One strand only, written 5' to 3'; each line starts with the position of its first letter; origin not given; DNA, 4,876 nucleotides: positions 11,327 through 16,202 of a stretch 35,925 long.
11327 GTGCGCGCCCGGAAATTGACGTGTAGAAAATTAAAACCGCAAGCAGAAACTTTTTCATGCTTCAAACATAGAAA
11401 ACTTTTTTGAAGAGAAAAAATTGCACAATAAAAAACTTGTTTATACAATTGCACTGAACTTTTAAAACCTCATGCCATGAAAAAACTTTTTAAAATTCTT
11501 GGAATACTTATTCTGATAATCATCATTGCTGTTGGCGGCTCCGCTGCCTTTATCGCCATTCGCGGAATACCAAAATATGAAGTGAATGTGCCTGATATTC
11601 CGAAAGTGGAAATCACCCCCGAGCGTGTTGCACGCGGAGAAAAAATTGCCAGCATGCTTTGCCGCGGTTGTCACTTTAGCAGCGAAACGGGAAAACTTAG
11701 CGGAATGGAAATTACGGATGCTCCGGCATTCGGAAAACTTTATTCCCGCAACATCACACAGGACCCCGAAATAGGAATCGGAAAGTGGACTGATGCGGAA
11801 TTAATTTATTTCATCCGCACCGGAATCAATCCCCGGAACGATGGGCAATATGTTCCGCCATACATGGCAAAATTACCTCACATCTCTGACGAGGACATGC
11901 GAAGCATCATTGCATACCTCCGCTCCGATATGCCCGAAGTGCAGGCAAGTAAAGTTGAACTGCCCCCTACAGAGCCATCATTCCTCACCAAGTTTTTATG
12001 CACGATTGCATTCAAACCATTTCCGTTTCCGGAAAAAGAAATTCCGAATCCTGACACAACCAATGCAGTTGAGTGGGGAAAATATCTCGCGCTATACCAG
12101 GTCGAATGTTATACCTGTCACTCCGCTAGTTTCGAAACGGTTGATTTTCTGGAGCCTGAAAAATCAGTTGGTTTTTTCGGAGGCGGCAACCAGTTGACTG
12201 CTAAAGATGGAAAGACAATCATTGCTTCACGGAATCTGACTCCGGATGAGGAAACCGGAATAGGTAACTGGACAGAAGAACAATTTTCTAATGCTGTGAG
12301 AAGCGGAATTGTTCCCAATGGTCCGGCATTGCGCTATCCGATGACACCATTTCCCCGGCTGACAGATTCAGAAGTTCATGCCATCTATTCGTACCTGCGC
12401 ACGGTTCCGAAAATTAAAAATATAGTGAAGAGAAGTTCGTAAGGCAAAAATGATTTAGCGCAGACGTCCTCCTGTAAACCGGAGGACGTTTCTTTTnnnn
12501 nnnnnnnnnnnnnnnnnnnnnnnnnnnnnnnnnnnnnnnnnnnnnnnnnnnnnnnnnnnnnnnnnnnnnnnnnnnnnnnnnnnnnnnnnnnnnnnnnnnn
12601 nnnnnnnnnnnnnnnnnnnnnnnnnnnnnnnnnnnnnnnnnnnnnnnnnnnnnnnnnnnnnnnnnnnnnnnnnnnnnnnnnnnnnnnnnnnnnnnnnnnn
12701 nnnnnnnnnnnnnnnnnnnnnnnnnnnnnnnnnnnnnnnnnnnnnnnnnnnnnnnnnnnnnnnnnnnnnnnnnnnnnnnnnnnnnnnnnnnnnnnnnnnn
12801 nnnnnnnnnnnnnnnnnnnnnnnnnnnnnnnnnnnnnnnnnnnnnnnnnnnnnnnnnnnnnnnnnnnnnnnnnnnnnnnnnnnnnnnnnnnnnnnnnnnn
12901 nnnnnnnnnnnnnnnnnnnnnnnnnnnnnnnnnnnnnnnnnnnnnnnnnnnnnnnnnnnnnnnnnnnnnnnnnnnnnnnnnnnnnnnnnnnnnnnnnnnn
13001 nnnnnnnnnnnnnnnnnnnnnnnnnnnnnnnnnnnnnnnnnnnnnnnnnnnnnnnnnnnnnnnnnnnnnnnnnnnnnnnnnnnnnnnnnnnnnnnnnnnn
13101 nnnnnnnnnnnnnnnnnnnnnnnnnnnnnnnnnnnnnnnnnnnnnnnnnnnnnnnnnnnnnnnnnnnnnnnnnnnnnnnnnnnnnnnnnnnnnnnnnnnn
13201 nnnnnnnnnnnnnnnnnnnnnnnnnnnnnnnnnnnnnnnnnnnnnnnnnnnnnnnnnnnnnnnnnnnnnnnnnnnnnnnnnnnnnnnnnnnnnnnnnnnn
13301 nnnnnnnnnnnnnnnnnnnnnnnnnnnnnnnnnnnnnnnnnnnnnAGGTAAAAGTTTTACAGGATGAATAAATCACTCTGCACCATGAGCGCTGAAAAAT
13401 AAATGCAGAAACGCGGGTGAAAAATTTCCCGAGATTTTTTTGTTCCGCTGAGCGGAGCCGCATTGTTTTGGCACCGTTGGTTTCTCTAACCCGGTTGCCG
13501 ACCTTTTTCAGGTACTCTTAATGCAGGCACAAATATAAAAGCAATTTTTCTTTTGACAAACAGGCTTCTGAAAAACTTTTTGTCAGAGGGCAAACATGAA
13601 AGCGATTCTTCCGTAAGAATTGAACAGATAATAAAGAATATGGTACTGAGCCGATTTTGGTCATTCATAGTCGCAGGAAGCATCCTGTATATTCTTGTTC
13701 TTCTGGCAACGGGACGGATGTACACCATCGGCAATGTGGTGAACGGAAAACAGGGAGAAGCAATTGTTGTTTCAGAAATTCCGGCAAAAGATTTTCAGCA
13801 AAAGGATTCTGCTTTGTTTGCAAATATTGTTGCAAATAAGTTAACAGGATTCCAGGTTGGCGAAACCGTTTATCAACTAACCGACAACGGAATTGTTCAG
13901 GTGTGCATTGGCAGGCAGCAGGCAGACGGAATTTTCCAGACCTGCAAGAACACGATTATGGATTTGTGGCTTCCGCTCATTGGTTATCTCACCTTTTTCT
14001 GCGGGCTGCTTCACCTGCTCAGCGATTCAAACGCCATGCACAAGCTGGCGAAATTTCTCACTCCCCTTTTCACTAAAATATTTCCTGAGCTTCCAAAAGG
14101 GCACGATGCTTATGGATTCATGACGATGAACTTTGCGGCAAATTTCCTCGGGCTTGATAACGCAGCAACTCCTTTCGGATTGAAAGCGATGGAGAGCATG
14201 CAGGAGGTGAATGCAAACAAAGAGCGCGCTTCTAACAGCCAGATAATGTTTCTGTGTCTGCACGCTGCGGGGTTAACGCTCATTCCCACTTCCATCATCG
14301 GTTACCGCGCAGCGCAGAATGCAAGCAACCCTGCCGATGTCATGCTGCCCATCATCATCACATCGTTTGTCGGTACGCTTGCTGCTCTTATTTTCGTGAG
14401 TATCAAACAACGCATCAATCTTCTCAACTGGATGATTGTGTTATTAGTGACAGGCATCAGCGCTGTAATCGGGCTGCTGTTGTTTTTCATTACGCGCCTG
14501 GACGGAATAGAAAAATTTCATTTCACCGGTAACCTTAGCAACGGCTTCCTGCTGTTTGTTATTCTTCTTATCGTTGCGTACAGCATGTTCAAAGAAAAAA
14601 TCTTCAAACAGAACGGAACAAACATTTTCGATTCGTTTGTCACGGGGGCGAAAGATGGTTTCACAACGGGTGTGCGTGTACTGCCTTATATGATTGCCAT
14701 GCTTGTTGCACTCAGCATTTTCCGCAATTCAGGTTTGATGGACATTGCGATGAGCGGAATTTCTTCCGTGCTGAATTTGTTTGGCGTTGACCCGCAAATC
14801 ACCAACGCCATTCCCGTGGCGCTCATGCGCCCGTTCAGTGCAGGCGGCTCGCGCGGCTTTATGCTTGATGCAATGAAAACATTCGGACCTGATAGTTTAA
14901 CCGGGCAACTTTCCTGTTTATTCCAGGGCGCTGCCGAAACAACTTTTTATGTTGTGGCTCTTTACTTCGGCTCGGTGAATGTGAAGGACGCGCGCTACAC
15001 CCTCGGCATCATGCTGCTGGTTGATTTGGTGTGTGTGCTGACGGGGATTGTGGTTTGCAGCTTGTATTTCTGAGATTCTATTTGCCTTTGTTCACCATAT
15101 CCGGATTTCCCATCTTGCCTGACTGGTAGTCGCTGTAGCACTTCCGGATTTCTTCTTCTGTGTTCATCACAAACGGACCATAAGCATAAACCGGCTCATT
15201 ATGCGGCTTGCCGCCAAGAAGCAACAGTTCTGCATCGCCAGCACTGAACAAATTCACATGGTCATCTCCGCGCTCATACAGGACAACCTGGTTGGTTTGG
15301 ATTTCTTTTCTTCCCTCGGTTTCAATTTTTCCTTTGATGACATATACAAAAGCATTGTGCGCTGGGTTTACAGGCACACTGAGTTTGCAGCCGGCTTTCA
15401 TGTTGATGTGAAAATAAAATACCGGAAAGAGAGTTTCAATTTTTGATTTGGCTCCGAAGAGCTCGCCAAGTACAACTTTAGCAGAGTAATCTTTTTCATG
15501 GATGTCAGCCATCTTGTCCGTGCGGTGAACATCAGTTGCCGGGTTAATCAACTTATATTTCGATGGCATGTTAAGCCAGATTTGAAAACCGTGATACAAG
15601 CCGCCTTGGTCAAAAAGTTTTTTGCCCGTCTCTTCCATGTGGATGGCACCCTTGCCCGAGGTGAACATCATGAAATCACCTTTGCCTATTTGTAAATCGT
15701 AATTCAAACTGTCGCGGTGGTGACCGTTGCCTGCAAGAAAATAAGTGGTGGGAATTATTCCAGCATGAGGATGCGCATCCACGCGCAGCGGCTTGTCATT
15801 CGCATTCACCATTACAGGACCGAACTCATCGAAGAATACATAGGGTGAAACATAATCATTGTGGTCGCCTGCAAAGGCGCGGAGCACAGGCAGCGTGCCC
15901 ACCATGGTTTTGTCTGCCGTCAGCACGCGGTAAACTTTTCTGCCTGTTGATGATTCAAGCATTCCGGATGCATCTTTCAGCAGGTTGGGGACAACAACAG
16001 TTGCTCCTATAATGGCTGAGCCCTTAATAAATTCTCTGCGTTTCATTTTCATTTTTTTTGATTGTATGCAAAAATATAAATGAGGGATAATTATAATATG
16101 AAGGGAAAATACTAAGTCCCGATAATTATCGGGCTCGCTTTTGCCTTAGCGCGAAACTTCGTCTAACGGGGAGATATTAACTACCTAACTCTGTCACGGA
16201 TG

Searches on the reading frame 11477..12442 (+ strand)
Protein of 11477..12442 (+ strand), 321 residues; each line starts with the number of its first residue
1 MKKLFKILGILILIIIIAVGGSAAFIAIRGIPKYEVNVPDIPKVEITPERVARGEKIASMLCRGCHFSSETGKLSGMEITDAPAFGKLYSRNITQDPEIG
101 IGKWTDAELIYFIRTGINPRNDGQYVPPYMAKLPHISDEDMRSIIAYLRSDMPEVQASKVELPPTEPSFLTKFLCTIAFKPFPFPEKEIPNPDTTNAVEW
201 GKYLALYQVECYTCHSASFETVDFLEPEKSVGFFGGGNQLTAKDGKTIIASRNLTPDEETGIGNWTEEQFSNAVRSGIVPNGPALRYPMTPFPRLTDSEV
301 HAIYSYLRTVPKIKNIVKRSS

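Call 9: search_protein_families(library=pfam, proteins=[window:11477-12442:+], max_evalue=0.01)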
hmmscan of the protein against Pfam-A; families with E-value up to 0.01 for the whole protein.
window:11477-12442:+ (321 aa): 2 families
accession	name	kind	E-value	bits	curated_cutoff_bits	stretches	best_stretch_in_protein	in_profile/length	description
PF00034.26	Cytochrom_C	-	2.9e-14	54.6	21.3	2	51-150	1-88/90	Cytochrome c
PF13442.11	Cytochrome_CBB3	-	1.9e-11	44.6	27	1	50-148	2-68/68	Cytochrome C oxidase, cbb3-type, subunit III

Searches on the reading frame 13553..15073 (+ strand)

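Call 9: search_protein_families(library=pfam, proteins=[window:13553-15073:+], max_evalue=0.01)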
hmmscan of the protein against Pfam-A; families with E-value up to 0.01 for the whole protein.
window:13553-15073:+ (506 aa): 1 family
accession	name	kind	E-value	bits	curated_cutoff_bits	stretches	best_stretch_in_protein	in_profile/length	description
PF07670.19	Gate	-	1.8e-19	70.6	29.6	2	140-251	2-100/104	Nucleoside recognition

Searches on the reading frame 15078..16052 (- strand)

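Call 8: search_protein_families(library=pfam, proteins=[window:15078-16052:-], max_evalue=0.01)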
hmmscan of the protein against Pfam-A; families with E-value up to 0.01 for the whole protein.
window:15078-16052:- (324 aa): 4 families
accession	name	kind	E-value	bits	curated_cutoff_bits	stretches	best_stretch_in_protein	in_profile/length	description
PF05726.19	Pirin_C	-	2.7e-28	98.8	27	1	213-315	1-103/103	Pirin C-terminal cupin domain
PF02678.22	Pirin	-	4.3e-16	59.3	26.1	1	59-160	7-108/108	Pirin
PF17954.7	Pirin_C_2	-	0.0015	19.1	22.9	0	214-278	21-83/86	Quercetinase C-terminal cupin domain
PF07883.17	Cupin_2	-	0.0043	17.2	27.2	0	220-265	7-54/70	Cupin domain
